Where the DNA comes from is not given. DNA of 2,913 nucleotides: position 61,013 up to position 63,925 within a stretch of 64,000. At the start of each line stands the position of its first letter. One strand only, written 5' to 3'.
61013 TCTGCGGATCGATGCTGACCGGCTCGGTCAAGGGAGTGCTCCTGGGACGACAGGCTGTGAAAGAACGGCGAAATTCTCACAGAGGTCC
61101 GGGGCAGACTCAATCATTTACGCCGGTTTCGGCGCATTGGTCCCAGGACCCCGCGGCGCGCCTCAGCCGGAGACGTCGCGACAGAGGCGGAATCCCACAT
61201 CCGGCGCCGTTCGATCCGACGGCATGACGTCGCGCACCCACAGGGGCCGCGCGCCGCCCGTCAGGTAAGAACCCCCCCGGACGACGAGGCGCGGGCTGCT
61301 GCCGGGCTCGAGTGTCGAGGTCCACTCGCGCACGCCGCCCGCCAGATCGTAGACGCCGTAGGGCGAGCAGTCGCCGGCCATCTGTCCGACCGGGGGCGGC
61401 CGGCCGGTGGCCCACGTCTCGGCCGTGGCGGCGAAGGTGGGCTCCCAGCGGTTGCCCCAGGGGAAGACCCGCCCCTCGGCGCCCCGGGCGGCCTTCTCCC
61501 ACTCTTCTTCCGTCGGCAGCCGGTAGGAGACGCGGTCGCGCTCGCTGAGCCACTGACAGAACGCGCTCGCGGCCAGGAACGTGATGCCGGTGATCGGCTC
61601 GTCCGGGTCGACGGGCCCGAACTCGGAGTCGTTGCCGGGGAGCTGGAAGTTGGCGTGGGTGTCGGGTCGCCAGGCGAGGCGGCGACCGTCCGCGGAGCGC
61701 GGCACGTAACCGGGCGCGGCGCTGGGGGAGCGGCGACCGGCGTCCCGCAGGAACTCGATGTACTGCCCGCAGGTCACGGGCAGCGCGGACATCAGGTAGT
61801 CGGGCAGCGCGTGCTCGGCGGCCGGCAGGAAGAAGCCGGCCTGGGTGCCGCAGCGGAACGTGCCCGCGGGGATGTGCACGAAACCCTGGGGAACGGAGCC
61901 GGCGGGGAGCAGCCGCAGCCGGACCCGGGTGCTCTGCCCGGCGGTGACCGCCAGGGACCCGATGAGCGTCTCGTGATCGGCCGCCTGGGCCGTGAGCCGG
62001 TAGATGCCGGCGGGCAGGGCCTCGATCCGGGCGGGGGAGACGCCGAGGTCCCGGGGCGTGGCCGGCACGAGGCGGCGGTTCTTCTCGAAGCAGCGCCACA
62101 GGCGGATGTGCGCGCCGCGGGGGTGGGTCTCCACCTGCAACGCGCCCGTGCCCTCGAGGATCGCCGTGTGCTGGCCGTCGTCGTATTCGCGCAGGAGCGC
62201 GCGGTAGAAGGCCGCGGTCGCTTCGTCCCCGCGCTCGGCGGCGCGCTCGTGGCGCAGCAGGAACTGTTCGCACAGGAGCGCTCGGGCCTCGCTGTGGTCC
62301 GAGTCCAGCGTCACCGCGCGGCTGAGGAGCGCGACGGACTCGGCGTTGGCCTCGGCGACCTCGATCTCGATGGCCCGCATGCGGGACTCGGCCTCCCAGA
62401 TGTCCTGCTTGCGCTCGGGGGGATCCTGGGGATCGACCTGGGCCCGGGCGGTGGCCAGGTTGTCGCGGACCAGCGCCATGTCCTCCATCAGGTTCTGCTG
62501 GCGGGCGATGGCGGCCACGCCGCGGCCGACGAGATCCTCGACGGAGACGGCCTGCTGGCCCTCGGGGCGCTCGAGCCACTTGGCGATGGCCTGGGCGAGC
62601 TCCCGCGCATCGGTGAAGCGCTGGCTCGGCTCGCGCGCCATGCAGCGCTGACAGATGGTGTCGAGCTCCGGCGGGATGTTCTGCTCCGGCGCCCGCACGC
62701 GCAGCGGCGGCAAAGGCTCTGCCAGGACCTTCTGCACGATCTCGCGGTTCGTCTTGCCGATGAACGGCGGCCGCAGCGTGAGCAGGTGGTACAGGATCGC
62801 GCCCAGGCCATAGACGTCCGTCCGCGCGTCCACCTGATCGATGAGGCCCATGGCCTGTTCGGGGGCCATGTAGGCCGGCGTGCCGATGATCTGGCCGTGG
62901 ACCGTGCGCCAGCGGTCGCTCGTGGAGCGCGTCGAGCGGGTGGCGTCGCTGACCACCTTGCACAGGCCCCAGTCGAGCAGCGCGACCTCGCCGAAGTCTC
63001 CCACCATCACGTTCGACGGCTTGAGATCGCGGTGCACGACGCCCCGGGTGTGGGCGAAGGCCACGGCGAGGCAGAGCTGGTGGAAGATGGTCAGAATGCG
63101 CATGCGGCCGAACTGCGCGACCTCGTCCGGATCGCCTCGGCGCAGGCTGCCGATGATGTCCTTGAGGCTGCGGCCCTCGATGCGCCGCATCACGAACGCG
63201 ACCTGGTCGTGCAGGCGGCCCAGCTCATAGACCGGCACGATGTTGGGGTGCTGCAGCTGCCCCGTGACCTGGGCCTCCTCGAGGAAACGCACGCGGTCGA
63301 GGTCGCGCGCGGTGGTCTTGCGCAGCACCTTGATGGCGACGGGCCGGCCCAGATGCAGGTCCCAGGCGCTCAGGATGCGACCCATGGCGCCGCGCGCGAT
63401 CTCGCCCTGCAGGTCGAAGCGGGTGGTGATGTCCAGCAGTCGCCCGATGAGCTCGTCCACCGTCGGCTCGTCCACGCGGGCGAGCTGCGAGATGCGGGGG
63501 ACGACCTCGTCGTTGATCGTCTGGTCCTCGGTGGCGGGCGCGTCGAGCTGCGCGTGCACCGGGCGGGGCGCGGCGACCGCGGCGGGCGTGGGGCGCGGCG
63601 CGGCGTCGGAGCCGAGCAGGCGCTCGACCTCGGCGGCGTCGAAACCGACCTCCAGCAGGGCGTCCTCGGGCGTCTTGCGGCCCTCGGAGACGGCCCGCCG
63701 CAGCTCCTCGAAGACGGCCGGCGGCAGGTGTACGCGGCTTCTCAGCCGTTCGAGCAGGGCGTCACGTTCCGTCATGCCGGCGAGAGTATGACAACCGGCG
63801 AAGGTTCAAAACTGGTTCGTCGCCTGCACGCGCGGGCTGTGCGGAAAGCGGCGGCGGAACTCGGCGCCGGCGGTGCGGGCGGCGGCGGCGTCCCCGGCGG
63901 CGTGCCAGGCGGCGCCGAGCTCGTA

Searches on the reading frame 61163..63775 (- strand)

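Call 7: search_protein_families(library=pfam, proteins=[window:61163-63775:-], max_evalue=0.01)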
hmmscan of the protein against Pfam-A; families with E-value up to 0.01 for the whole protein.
window:61163-63775:- (870 aa): 5 families
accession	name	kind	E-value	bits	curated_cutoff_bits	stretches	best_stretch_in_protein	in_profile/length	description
PF00069.31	Pkinase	-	3.2e-42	145.2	31.7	1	123-394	4-258/263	Protein kinase domain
PF03781.23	FGE-sulfatase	-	3.3e-35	122.4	23.3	1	631-865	4-254/255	Sulfatase-modifying factor enzyme 1-like domain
PF07714.23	PK_Tyr_Ser-Thr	-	7.9e-27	94.6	23.1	1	122-388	3-250/258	Protein tyrosine and serine/threonine kinase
PF03109.22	ABC1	-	7.4e-05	22.4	22.9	1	194-281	145-223/244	ABC1 atypical kinase-like domain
PF01636.29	APH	-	0.00014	22.1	23.2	1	237-273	164-198/239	Phosphotransferase enzyme family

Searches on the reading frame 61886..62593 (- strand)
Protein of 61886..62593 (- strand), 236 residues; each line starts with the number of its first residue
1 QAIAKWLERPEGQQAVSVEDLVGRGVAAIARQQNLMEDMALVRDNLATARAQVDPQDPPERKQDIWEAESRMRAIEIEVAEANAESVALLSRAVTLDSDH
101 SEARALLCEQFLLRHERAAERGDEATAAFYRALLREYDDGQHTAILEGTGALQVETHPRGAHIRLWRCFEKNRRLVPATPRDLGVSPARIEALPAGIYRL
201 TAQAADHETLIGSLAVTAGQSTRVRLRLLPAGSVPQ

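Call 53: search_protein_families(library=pfam, proteins=[window:61886-62593:-], max_evalue=10)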
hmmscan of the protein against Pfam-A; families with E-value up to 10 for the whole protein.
window:61886-62593:- (236 aa): 5 families
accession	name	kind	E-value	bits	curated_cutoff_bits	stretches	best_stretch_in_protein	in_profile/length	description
PF08308.17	PEGA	-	0.0015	18.8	20.8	1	181-228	20-67/71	PEGA domain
PF13620.12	CarboxypepD_reg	-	0.0084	16.9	32.3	1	189-228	41-81/82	Carboxypeptidase regulatory-like domain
PF02074.21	Peptidase_M32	-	0.027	13.6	25.1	1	34-146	50-163/489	Carboxypeptidase Taq (M32) metallopeptidase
PF15950.10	DUF4758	-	0.17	12.8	27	1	37-149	17-127/129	Putative sperm flagellar membrane protein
PF11060.13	DUF2861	-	0.19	11.7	25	1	191-223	142-174/267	Protein of unknown function (DUF2861)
